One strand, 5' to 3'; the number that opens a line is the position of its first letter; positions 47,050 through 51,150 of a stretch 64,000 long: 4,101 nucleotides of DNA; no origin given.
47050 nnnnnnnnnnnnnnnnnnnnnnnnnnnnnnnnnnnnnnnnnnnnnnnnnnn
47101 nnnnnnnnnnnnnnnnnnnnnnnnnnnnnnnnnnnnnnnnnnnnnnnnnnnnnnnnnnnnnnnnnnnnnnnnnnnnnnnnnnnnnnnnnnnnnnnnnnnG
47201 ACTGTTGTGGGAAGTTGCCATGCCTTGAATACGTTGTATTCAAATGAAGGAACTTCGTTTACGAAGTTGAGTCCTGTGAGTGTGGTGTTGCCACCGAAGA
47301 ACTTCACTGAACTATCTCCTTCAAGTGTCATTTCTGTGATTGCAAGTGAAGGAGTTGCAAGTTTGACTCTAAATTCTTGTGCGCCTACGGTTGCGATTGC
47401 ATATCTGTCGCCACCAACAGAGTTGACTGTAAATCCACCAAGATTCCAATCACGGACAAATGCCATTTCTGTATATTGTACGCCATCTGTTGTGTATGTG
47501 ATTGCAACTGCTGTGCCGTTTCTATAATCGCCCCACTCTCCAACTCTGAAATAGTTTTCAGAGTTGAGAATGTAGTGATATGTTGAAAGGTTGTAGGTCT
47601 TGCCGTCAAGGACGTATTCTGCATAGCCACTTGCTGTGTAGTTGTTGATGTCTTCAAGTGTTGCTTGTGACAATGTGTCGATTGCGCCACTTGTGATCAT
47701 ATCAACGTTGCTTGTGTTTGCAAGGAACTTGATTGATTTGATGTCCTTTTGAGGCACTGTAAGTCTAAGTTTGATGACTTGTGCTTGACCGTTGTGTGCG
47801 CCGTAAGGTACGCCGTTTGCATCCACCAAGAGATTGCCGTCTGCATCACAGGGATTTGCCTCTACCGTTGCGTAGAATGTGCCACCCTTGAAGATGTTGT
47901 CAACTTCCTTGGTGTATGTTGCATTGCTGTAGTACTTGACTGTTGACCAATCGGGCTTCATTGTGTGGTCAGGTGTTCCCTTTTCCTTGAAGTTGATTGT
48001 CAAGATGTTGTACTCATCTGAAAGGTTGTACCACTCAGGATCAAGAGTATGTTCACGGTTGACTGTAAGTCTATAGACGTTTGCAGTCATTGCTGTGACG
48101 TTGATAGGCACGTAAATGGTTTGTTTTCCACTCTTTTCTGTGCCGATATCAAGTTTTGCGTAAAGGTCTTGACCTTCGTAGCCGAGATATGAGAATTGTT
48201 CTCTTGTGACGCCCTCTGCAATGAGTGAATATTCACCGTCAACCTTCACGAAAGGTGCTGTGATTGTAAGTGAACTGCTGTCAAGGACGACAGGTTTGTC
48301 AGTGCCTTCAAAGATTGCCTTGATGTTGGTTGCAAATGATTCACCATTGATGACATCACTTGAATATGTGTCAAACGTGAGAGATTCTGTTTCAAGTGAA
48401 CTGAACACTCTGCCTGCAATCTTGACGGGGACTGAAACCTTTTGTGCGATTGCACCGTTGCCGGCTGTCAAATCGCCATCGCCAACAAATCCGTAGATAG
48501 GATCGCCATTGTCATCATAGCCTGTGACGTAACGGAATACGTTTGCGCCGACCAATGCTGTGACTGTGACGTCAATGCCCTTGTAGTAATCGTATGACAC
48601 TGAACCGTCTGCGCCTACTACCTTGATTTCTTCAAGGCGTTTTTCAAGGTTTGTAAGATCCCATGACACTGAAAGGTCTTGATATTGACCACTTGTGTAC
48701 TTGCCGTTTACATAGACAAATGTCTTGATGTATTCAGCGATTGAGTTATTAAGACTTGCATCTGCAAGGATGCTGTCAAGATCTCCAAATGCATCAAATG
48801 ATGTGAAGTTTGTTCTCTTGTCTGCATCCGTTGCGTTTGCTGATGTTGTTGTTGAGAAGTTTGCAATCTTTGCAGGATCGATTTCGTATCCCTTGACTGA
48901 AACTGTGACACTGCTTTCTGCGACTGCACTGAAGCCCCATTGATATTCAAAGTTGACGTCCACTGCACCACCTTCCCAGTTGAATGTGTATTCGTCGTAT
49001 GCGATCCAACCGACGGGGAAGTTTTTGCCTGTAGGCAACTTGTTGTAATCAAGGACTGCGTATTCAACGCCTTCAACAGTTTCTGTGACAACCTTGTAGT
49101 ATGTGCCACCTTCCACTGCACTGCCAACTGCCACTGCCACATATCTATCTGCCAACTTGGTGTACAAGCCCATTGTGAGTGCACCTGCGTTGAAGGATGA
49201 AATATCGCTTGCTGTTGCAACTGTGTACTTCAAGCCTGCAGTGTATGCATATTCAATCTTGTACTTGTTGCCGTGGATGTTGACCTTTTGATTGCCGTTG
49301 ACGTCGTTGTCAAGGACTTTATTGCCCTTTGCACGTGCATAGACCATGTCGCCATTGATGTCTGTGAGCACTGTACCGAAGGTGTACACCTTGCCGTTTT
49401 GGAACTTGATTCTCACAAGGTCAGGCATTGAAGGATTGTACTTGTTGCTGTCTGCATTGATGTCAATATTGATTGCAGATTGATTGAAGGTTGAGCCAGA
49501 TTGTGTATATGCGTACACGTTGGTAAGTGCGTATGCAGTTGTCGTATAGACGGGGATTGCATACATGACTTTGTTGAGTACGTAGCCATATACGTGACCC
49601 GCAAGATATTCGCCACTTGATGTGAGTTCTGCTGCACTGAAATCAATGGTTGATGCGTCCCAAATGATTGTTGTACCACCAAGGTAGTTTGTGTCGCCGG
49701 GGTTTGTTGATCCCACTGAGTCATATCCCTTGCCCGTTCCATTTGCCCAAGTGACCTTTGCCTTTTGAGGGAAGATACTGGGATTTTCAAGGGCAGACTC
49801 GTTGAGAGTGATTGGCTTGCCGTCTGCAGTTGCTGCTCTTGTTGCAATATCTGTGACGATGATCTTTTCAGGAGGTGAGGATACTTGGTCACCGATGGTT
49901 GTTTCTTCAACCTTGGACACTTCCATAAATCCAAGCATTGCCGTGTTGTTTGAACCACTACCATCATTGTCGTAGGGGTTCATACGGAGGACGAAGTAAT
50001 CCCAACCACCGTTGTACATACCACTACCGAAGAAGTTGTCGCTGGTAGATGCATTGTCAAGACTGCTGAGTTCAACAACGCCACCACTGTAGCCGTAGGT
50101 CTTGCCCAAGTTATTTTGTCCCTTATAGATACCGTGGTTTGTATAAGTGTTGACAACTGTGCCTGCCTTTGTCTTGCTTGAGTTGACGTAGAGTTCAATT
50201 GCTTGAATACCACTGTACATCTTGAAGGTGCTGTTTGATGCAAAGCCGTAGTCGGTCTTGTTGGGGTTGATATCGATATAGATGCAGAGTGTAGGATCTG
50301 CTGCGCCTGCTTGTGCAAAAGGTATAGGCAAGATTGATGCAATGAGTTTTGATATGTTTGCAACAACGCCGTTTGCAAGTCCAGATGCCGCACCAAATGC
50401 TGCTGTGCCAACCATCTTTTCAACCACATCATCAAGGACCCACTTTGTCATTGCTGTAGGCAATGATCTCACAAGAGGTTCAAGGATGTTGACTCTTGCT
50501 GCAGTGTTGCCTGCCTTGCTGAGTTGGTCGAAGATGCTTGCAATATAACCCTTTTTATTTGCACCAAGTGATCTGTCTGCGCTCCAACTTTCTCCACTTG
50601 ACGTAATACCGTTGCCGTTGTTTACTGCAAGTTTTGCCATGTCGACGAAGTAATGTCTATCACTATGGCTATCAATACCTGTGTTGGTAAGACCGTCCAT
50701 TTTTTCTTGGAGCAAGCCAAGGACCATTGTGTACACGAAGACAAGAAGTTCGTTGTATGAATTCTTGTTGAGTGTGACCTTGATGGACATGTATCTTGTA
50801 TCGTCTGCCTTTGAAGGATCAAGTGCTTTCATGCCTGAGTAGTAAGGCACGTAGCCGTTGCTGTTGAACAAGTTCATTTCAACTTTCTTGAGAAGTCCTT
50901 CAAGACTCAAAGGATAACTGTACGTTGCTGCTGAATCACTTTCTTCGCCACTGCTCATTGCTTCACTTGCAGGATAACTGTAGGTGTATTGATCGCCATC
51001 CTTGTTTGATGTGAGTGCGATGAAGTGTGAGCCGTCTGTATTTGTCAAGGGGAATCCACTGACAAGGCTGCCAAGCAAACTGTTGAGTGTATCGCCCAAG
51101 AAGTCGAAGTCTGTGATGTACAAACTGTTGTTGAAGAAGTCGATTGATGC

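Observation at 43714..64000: One uninterrupted ORF of over 20.2 kb (more than 6,760 codons), still open at the window edge: a giant acidic modular protein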

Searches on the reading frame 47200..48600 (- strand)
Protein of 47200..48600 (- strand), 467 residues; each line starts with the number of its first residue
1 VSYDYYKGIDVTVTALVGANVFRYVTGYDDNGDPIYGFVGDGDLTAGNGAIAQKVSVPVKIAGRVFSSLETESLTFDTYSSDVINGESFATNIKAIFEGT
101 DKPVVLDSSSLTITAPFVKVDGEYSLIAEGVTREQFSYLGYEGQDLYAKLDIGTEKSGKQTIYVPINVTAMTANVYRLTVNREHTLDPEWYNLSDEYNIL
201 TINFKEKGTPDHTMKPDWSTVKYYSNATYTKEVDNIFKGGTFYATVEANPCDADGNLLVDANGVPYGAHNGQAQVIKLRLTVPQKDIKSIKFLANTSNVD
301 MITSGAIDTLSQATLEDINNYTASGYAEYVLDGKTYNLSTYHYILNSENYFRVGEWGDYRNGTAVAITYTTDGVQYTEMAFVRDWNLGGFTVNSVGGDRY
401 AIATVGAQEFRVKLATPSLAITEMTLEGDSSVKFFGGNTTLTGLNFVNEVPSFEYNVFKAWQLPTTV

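Call 35: search_protein_families(library=pfam, proteins=[window:47200-48600:-], max_evalue=5)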
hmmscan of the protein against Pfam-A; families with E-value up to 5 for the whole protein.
window:47200-48600:- (467 aa): 2 families
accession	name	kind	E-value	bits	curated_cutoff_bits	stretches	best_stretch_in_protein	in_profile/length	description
PF20954.2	Caud_bapl16_2nd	-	0.084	13.5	27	0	318-348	14-44/104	Phage tail base-plate attachment protein N0 domain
PF12158.14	DUF3592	-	4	8.6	25.3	0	321-369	24-69/84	Domain of unknown function (DUF3592)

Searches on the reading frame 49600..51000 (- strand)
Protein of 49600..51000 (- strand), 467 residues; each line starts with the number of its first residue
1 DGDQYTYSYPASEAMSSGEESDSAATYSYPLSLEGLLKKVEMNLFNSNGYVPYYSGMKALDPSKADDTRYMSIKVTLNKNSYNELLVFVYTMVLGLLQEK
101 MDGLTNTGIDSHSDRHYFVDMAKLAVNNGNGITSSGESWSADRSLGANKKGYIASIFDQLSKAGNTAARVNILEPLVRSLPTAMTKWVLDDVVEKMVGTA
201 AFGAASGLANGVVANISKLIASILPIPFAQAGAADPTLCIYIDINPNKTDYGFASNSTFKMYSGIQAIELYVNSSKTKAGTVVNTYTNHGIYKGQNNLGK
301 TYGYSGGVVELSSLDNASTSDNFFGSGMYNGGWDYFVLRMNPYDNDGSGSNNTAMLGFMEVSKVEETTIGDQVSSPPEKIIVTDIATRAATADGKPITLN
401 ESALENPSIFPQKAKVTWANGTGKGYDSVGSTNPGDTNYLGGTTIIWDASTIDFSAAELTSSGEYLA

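Call 35: search_protein_families(library=pfam, proteins=[window:49600-51000:-], max_evalue=5)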
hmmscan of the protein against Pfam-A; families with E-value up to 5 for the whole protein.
window:49600-51000:- (467 aa): 0 families
